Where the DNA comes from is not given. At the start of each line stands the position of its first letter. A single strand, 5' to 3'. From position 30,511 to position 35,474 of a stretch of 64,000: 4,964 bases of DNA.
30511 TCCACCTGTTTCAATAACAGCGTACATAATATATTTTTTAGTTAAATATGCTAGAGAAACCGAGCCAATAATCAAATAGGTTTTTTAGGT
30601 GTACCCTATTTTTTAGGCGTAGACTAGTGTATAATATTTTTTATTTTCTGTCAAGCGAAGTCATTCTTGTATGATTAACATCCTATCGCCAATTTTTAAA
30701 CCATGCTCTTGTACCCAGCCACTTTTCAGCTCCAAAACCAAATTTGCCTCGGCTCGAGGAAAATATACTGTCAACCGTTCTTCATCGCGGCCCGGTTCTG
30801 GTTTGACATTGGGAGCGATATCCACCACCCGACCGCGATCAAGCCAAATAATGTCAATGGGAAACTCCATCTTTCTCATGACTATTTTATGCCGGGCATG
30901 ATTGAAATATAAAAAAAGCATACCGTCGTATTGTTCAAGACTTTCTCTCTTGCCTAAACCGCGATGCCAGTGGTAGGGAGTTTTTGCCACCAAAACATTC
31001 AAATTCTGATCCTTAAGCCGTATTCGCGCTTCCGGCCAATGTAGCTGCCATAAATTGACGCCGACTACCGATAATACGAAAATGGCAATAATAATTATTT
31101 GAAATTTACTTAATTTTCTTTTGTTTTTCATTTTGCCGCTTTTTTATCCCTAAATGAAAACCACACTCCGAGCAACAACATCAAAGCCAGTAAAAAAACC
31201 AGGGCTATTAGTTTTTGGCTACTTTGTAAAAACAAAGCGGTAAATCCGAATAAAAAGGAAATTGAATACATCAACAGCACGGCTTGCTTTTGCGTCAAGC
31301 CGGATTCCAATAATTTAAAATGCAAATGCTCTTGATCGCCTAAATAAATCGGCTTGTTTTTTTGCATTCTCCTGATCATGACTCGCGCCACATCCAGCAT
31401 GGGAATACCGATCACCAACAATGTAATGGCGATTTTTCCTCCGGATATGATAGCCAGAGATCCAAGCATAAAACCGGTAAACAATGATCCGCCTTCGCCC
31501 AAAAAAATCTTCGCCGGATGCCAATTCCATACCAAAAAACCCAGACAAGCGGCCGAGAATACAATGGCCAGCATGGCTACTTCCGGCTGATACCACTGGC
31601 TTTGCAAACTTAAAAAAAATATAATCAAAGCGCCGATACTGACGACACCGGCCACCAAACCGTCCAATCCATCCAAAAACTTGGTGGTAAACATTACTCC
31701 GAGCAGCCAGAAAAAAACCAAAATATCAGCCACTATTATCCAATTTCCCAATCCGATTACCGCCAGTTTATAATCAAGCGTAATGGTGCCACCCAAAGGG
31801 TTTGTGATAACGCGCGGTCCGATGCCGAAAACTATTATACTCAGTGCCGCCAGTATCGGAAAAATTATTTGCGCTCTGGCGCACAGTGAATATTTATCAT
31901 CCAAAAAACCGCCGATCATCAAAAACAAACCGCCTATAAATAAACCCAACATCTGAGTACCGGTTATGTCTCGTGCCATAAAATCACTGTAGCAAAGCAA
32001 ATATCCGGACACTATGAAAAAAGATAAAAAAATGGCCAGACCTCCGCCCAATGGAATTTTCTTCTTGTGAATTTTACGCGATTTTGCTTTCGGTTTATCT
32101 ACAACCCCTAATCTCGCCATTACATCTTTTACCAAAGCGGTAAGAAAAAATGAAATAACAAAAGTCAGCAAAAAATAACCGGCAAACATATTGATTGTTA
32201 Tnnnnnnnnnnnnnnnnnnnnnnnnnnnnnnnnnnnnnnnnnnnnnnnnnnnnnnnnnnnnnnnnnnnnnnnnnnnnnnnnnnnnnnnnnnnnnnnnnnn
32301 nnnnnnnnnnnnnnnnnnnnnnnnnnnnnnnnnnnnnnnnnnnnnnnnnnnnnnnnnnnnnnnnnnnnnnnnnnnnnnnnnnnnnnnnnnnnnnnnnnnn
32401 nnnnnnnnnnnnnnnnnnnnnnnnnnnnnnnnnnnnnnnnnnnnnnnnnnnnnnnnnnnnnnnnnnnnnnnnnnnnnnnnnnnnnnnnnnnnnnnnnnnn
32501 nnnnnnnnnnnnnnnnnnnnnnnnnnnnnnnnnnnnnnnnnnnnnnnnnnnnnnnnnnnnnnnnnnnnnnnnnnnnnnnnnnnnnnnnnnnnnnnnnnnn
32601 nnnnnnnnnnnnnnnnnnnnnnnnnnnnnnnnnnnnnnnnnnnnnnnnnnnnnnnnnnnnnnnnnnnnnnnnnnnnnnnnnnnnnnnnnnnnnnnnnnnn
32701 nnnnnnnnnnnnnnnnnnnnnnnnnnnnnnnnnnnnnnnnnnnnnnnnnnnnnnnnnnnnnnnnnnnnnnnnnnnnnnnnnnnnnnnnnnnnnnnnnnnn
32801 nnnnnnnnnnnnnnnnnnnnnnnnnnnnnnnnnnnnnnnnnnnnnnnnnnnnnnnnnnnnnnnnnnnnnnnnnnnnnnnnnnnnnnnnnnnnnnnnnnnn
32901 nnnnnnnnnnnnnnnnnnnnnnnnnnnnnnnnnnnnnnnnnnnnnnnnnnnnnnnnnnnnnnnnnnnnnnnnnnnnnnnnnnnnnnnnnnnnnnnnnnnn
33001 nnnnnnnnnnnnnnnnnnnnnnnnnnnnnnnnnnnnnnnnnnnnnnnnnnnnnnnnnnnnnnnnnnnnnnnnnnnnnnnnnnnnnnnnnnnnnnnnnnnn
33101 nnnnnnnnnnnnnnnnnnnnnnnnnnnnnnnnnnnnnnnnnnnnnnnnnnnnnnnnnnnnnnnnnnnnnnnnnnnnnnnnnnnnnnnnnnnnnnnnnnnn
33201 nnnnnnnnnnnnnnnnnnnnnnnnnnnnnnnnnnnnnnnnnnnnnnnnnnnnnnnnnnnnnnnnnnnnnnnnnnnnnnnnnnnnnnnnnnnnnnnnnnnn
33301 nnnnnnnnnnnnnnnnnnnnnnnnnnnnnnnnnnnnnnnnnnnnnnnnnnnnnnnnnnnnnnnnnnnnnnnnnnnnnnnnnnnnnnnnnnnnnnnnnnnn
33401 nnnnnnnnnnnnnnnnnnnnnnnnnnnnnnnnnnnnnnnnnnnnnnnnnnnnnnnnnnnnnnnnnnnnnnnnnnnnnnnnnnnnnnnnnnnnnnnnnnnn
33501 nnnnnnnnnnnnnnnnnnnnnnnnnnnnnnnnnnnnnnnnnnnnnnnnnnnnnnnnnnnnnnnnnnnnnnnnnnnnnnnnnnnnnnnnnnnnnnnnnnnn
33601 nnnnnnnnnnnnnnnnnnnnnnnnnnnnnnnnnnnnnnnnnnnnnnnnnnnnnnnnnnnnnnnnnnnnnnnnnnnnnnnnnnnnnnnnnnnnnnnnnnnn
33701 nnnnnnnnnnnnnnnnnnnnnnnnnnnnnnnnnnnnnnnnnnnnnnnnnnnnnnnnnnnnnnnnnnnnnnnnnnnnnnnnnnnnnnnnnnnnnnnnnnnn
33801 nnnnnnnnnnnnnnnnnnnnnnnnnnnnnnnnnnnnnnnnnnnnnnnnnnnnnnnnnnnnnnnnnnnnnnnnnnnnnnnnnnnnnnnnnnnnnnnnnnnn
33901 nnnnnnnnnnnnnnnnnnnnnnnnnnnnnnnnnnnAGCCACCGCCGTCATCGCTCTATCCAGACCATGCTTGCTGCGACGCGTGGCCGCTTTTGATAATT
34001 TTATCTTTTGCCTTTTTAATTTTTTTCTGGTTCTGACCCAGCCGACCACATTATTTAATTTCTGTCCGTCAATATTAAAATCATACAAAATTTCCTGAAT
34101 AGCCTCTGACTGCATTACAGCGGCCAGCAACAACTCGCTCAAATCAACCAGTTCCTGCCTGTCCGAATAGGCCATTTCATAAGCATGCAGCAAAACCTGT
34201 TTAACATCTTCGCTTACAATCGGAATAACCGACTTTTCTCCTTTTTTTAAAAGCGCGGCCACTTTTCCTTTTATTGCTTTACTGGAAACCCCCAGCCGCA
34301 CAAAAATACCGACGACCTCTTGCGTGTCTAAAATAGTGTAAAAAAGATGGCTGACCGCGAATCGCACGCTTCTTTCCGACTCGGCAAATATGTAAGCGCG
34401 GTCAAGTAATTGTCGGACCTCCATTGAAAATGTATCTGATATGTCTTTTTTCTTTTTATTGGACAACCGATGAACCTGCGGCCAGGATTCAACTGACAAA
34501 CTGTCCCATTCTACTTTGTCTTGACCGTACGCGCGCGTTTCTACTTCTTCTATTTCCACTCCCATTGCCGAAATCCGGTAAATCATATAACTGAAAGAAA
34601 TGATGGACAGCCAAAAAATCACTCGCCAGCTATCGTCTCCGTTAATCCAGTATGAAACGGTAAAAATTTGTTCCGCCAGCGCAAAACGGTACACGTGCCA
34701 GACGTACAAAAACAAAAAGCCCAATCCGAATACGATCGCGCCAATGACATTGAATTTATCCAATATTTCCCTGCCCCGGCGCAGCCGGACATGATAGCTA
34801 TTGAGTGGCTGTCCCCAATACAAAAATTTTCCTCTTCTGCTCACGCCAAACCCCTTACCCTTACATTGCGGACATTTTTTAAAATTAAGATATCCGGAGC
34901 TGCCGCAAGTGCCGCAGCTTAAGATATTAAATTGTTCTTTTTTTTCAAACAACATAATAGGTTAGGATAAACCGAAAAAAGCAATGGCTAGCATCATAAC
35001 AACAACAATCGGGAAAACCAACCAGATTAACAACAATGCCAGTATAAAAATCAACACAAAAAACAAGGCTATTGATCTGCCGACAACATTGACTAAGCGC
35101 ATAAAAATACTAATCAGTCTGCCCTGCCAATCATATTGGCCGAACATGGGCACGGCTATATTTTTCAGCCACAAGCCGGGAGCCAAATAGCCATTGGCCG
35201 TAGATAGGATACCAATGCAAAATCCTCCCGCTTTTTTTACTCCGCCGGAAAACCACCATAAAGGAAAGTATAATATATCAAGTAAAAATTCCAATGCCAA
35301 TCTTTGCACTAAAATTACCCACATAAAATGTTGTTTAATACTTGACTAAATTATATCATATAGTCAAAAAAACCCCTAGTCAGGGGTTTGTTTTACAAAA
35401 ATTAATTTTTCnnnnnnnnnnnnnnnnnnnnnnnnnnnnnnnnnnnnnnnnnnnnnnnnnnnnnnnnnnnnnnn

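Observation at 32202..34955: Membrane-anchored Hsp100/Clp-like unfoldase with N-terminal zinc ribbon and a pseudo-ATPase first ring, located where ftsI would be in the dcw cluster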

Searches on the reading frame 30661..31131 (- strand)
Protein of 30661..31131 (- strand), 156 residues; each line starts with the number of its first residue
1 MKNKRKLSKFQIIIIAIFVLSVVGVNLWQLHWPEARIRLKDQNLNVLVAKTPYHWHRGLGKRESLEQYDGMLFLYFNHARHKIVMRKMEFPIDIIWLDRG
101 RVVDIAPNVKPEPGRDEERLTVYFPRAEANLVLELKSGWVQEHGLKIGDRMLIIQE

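Call 3: search_protein_families(library=pfam, proteins=[window:30661-31131:-], max_evalue=0.01)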
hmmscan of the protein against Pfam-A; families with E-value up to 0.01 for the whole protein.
window:30661-31131:- (156 aa): 1 family
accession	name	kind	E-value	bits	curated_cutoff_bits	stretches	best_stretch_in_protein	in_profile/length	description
PF02643.20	DUF192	-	1.9e-25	89.3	27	1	45-151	2-94/96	Uncharacterized ACR, COG1430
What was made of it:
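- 30661..31131 (-): DUF192 protein with an N-terminal membrane anchor. It overlaps the GT4 stop by 4 nt and is the last gene of the tight small-ATPase-GT4-DUF192 block. PF02643 1.9e-25 (call 3).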

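Call 67: search_protein_families(library=padloc, proteins=[window:30661-31131:-], max_evalue=0.001)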
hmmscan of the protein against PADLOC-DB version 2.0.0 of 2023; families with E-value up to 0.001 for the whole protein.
window:30661-31131:- (156 aa): 0 families

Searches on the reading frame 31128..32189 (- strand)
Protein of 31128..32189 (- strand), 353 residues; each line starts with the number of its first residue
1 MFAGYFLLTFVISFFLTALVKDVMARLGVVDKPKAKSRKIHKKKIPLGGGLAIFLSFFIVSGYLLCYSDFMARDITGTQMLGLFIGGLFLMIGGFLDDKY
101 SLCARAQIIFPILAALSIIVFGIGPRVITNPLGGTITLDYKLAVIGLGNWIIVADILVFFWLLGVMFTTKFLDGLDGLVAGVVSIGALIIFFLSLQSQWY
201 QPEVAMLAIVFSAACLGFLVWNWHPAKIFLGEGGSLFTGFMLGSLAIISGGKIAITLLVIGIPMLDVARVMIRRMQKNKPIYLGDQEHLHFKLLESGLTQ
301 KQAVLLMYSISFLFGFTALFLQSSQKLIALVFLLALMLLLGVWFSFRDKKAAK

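Call 3: search_protein_families(library=pfam, proteins=[window:31128-32189:-], max_evalue=0.01)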
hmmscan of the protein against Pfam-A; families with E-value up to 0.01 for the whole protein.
window:31128-32189:- (353 aa): 1 family
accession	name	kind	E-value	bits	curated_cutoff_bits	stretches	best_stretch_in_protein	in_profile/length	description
PF00953.26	Glycos_transf_4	-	2.7e-27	96.2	27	1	81-249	2-159/160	Glycosyl transferase family 4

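Call 4: search_protein_families(library=ncbifam, proteins=[window:31128-32189:-], max_evalue=0.01)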
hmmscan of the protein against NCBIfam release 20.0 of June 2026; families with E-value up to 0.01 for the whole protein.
window:31128-32189:- (353 aa): 3 families
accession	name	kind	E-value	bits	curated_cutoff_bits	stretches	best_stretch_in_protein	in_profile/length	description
TIGR02380.1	ECA_wecA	exception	5.9e-30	104.6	326.05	1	6-339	4-325/346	UDP-N-acetylglucosamine--undecaprenyl-phosphate N-acetylglucosaminephosphotransferase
NF053644.1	MraY_archaea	equivalog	4.3e-24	85.5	450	2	141-318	172-339/340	pseudomurein biosynthesis MraY family phospho-N-acetylmuramoyl-pentapeptide-transferase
TIGR00445.1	mraY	equivalog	1.3e-12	47.9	192.05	1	36-319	26-315/321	phospho-N-acetylmuramoyl-pentapeptide-transferase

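Call 67: search_protein_families(library=padloc, proteins=[window:31128-32189:-], max_evalue=0.001)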
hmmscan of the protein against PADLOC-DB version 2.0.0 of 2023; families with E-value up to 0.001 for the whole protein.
window:31128-32189:- (353 aa): 0 families

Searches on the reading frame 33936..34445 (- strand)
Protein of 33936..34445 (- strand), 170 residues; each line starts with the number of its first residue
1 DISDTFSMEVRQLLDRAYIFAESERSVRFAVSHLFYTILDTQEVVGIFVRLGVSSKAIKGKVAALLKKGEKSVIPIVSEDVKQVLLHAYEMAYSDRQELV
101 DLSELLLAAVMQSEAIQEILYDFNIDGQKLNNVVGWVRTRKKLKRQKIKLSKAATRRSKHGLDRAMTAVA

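Call 43: search_protein_families(library=pfam, proteins=[window:33936-34445:-], max_evalue=10)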
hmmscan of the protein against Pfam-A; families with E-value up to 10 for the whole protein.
window:33936-34445:- (170 aa): 0 families
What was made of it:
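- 34080..34442 (-): Diverged Clp_N-like domain (residues 172-292, eight helices), reached through a poorly conserved ~40-residue tether (34443-34562). No hit for the query segment scanned alone (call 43).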

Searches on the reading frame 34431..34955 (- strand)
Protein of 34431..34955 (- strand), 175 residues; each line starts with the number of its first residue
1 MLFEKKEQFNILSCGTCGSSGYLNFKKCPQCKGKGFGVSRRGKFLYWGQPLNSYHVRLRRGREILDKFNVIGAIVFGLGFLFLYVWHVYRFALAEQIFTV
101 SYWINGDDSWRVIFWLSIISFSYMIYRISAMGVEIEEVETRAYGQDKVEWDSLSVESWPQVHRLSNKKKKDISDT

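Call 43: search_protein_families(library=pfam, proteins=[window:34431-34955:-], max_evalue=10)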
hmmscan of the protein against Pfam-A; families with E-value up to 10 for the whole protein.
window:34431-34955:- (175 aa): 2 families
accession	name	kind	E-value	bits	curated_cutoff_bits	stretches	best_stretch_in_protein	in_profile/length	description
PF00684.25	DnaJ_CXXCXGXG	-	0.016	15.9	32.7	1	14-35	44-65/65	DnaJ central domain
PF15777.11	Anti-TRAP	-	0.046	14.2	32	1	13-43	12-48/59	Tryptophan RNA-binding attenuator protein inhibitory protein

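Call 61: find_homologous_proteins(query=window:34431-34955:-, max_evalue=0.001)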
Query window:34431-34955:-: 41 candidates shared short words with the query, none scored E <= 0.001.
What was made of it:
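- Tried and rejected: A single-sequence search with the N-terminal 175 aa found nothing at E<=0.001 (call 61).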

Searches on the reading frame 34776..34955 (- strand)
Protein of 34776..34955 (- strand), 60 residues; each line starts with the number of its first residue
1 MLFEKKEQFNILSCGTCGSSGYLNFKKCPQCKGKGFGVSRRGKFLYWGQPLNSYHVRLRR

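Call 43: search_protein_families(library=pfam, proteins=[window:34776-34955:-], max_evalue=10)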
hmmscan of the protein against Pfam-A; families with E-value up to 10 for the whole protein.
window:34776-34955:- (60 aa): 4 families
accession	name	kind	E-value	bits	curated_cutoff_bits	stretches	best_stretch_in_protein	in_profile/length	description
PF00684.25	DnaJ_CXXCXGXG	-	0.0016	19.1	32.7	1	14-35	44-65/65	DnaJ central domain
PF15777.11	Anti-TRAP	-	0.0047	17.3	32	1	13-43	12-48/59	Tryptophan RNA-binding attenuator protein inhibitory protein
PF12773.13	DZR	-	0.021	15.4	27.3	1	13-32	14-31/45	Double zinc ribbon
PF01155.25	HypA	-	0.14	12.6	28.9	1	11-37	70-98/112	Hydrogenase/urease nickel incorporation, metallochaperone, hypA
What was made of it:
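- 34815..34922 (-): N-terminal C4 zinc ribbon (C14, C17, C28, C31; CxxCxGxG-like knuckles) plus a beta-hairpin carrying the conserved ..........YH motif (residues 12-47). Best Pfam hits are sub-threshold: DnaJ_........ E=0.0016, Anti-TRAP E=0.0047 (call 43).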

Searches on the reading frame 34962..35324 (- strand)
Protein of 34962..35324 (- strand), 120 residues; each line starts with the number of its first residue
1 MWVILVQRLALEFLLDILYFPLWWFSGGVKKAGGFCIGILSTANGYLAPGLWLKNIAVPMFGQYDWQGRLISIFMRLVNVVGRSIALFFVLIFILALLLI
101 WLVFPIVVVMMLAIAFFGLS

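Call 3: search_protein_families(library=pfam, proteins=[window:34962-35324:-], max_evalue=0.01)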
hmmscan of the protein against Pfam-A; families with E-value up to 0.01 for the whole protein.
window:34962-35324:- (120 aa): 0 families

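Call 4: search_protein_families(library=ncbifam, proteins=[window:34962-35324:-], max_evalue=0.01)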
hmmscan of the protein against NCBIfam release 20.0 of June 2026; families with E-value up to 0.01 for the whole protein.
window:34962-35324:- (120 aa): 0 families

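Call 39: find_related_loci(query=A2, collection=genome_contigs, flank=4500)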
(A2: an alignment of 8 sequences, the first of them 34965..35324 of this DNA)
Query A2 (120 aa) in genome_contigs; peptide patterns used: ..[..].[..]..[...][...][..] (x = any residue, [..] = any of these).
330 stretches matched a pattern; 316 encode a relative of the query (tblastn E <= 1e-3); the best 80 are kept; 80 distinct loci.
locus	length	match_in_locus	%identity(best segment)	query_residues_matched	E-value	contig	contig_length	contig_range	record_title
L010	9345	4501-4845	59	1-115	2e-44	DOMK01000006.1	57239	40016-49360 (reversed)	MAG TPA_asm: Candidatus Magasanikbacteria bacterium isolate UBA11710 contig_3923, whole genome shotgun sequence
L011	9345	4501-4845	62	1-115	3e-43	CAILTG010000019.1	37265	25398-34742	MAG: Candidatus Magasanikbacteria bacterium isolate MJ-time_bin-2094 genome assembly, contig: bin-2094:019/101, whole ge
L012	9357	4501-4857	57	1-119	3e-43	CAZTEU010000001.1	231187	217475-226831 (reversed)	MAG TPA_asm: uncultured Gammaproteobacteria bacterium isolate SRP200020_co5_16 genome assembly, contig: NODE_43_length_2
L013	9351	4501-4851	57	1-117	9e-43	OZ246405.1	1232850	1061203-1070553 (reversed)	MAG: uncultured Gammaproteobacteria bacterium isolate ERP019367_co1_70 genome assembly, chromosome: 1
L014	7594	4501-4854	56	1-118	2e-42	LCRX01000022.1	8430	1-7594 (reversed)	MAG: Candidatus Magasanikbacteria bacterium GW2011_GWA2_56_11 UY92_C0022, whole genome shotgun sequence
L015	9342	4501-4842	67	7-120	1e-42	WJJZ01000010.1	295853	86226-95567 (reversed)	MAG: Candidatus Magasanikiibacteriota bacterium isolate Bin_289 k141_1557126, whole genome shotgun sequence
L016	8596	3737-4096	55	1-120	5e-42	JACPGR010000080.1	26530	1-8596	MAG: Candidatus Magasanikbacteria bacterium isolate NC_groundwater_393_Ag_B-0.1um_39_15 GD18-4_B1_scaffold_1576133, whol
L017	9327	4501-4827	62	1-109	2e-41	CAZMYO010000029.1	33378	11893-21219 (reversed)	MAG TPA_asm: uncultured Gammaproteobacteria bacterium isolate binchicken_co203_87 genome assembly, contig: k141_569852,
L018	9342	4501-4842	58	1-114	5e-41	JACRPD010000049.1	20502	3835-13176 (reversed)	MAG: Candidatus Magasanikbacteria bacterium isolate NC_groundwater_1978_Pr3_S-0.2um_44_3 scaffold_423703, whole genome s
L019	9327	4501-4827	59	1-109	2e-40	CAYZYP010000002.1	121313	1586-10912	MAG TPA_asm: uncultured Gammaproteobacteria bacterium isolate SRP062349_co5_339 genome assembly, contig: NODE_14_length_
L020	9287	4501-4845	57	1-115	2e-40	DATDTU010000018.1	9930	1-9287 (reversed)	MAG TPA_asm: Patescibacteria group bacterium isolate SMAG_U8039 k141_1786623, whole genome shotgun sequence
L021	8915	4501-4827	62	1-109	5e-40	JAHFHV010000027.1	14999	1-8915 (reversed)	MAG: Candidatus Magasanikiibacteriota bacterium isolate nzgw347 NODE_1739_length_15000_cov_5.657638, whole genome shotgu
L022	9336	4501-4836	52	1-112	2e-39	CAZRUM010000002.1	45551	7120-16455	MAG TPA_asm: uncultured Gammaproteobacteria bacterium isolate SRP104257_co1_391 genome assembly, contig: NODE_212_length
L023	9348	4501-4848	53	1-116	2e-39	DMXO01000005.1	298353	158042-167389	MAG TPA_asm: Candidatus Magasanikbacteria bacterium isolate UBA11699 contig_358, whole genome shotgun sequence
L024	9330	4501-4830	56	1-110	4e-39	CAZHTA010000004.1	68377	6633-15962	MAG TPA_asm: uncultured Gammaproteobacteria bacterium isolate SRP272421_co2_50 genome assembly, contig: NODE_578_length_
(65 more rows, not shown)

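Call 43: search_protein_families(library=pfam, proteins=[window:34965-35324:-], max_evalue=10)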
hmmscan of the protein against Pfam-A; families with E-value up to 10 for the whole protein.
window:34965-35324:- (120 aa): 1 family
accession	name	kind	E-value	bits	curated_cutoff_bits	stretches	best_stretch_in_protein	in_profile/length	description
PF01635.23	CoV_M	-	3.9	7.2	27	1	65-113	5-53/208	Coronavirus M matrix/glycoprotein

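Call 53: find_homologous_proteins(query=A2, max_evalue=0.001)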
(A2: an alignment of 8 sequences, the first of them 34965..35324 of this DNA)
Query A2 (8 sequences) (120 aa, profile of the alignment): 1017 proteins with E <= 0.001 among 6927 candidates; the best 120 are listed.
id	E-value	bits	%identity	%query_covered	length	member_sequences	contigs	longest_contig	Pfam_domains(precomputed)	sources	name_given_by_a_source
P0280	9.2e-43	163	58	97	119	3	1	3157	-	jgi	-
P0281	3.2e-41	158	100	100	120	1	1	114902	-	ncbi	-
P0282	1.7e-40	156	55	100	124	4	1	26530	-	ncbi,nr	ncbi:MAG: hypothetical protein HYV41_04535 [Candidatus Magasanikbacteria bacterium]|nr:hypothetical 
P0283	3.2e-40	155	63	93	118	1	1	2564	-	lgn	-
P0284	5.0e-40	154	56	94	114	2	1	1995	-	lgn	-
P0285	5.3e-40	154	59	96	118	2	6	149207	-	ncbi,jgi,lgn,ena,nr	ncbi:MAG TPA: hypothetical protein DEB09_01730 [Candidatus Magasanikbacteria bacterium]|nr:hypotheti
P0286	5.8e-40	154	50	96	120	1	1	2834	-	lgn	-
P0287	7.9e-40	154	61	92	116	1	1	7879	-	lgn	-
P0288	1.9e-39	152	60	93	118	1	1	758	-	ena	-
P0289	2.4e-39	152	54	100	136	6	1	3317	-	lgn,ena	-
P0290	2.8e-39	152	57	97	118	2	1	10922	-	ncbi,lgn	-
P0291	2.9e-39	152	60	99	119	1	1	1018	-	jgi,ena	-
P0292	3.5e-39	152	37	83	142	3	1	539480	-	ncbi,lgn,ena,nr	ncbi:MAG: Uncharacterized protein G01um101431_192 [Parcubacteria group bacterium Gr01-1014_31]|nr:MA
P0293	3.7e-39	151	63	96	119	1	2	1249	-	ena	-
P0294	3.9e-39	151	58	96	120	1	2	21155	-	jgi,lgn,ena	jgi:hypothetical protein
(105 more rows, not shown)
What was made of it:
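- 34962..35324 (-): Conserved partner gene: 120-aa membrane protein of unknown family. It forms a long two-helix hairpin with an invariant tip loop P-M-[FY]-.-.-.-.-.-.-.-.. Its stop lies 6 nt before the ATPase ATG. At least 1017 clusters, all 'hypothetical' (call 53).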

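Call 58: predict_structure(alignment_id=A3)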
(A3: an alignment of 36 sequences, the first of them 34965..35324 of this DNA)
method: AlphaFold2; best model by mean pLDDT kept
length: 120 residues; sequences in the alignment: 36
mean_pLDDT: 93.1   pTM: 0.71
mean pLDDT of the five models: 93.1, 93.0, 92.8, 89.2, 83.7
residues with pLDDT >= 90: 106; 70-90: 13; 50-70: 1; < 50: 0
segments of 3 or more residues with pLDDT < 50: none
pLDDT, mean of each block of 10 residues (from residue 1): 94 93 91 95 93 91 91 95 96 96 93 87
secondary structure, 60 per line:
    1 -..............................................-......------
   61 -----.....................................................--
elements in order: H2-47 H49-54 H66-118
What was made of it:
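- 34962..35324 (-): AlphaFold pLDDT 93 (call 58).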

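Call 62: fold_search(model_id=the predicted structure, library=pdb)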
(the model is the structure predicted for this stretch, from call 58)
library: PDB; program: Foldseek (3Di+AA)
matches with E <= 10: 36; with E <= 0.001: 0
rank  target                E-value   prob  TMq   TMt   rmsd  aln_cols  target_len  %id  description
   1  9hzm_0                2.1e+00  0.14  0.31  0.22  10.3       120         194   12  235 A SynPspA H1-5 rod after incubation with EPL (released 2025-08-13)
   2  9jz0_0                2.4e+00  0.18  0.31  0.31   8.6       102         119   14  portal-tail complex of DNA-ejected T7 (released 2024-12-11)
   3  4dcn_C                4.2e+00  0.15  0.39  0.29   6.8       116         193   10  Crystal Structure Analysis of the Arfaptin2 BAR domain in Complex with ARL1 (released 2012-06-13)
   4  9a2v_MODEL_1_A        4.7e+00  0.08  0.23  0.08   9.6        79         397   18  Model of E. coli AcrA by in-cell photo-crosslinking MS and deep learning (released 2023-02-24)
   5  5ew5_A                5.6e+00  0.08  0.29  0.11   8.9       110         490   14  Crystal Structure of Colicin E9 In Complex with Its Immunity Protein Im9 (released 2016-07-20)
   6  8e4g_a                6.0e+00  0.10  0.33  0.31   8.9       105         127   13  Remodeling of the bacteriophage T7 during initial infection (released 2023-09-27)
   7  2f1m_D                6.0e+00  0.09  0.25  0.14   9.7        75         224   15  Conformational flexibility in the multidrug efflux system protein AcrA (released 2006-03-21)
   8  2ysu_B                6.0e+00  0.08  0.29  0.28   8.9       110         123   14  Structure of the complex between BtuB and Colicin E2 receptor binding domain (released 2007-06-19)
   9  6zvr_DB               6.3e+00  0.20  0.51  0.42   5.1       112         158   12  C11 symmetry: Bacterial Vipp1 and PspA are members of the ancient ESCRT-III membrane-remodeling superfamily. (released 2021-08-04)
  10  2z0o                  6.3e+00  0.11  0.34  0.17   6.7       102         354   14  Crystal structure of APPL1-BAR-PH domain (released 2008-05-13)
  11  2f1m_B                6.3e+00  0.10  0.25  0.14   8.5        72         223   12  Conformational flexibility in the multidrug efflux system protein AcrA (released 2006-03-21)
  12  9tg4_E                6.3e+00  0.10  0.25  0.10   8.2        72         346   12  Structure of the YbjP lipoprotein bound to the AcrABZ-TolC efflux pump (released 2026-04-08)
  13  8to0_I                6.3e+00  0.08  0.33  0.18   8.6       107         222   14  48-nm repeating structure of doublets from mouse sperm flagella (released 2023-11-01)
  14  4apo_A                6.3e+00  0.06  0.18  0.15  20.0        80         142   14  AIP TPR domain in complex with human Tomm20 peptide (released 2013-01-23)
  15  9p6i_A                6.7e+00  0.07  0.23  0.17   8.6        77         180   14  Crystal Structure of the Histidine Kinase VC2136 from Vibrio cholerae serotype O1 (released 2025-08-20)
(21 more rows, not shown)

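Call 67: search_protein_families(library=padloc, proteins=[window:34962-35324:-], max_evalue=0.001)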
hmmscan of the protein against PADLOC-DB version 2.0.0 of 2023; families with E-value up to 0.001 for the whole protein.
window:34962-35324:- (120 aa): 0 families
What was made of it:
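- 34962..35324 (-): No Pfam, NCBIfam or PADLOC hit (calls 3, 4, 43, 67).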
